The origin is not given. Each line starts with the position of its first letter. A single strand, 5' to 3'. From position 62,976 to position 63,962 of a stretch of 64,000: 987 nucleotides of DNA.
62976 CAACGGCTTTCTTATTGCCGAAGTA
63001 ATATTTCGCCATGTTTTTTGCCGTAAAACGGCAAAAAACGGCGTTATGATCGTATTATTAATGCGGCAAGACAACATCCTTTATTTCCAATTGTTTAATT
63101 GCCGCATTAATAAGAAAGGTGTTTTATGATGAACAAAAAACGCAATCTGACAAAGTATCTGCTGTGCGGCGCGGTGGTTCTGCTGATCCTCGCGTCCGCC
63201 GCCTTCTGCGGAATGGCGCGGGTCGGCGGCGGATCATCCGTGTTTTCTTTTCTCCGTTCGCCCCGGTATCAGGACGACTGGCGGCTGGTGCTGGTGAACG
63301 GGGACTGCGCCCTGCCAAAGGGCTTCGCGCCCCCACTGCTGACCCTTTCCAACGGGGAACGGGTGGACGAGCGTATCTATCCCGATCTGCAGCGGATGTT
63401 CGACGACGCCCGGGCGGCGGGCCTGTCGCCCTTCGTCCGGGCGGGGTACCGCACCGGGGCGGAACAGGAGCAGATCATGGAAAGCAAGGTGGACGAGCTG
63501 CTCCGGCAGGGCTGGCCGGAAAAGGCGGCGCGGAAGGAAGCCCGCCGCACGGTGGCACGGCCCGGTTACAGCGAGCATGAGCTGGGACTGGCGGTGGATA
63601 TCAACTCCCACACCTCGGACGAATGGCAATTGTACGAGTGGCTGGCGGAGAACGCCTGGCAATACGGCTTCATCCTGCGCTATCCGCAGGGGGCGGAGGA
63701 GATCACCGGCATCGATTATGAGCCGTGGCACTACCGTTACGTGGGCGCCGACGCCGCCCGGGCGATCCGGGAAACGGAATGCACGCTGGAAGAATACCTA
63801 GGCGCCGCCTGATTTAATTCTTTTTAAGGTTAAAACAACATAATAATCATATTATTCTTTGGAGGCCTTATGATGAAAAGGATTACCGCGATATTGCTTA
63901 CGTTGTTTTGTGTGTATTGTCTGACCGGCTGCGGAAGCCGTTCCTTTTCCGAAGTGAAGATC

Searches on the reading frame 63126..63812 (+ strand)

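Call 50: search_protein_families(library=pfam, proteins=[window:63126-63812:+], max_evalue=0.01)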
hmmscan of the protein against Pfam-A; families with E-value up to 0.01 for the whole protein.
window:63126-63812:+ (228 aa): 2 families
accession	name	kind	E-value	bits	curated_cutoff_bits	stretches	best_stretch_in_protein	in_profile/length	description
PF02557.22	VanY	-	3.6e-34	117.8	25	1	79-207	3-131/132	D-alanyl-D-alanine carboxypeptidase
PF13539.11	Peptidase_M15_4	-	0.0037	18.2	25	1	147-179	5-37/70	D-alanyl-D-alanine carboxypeptidase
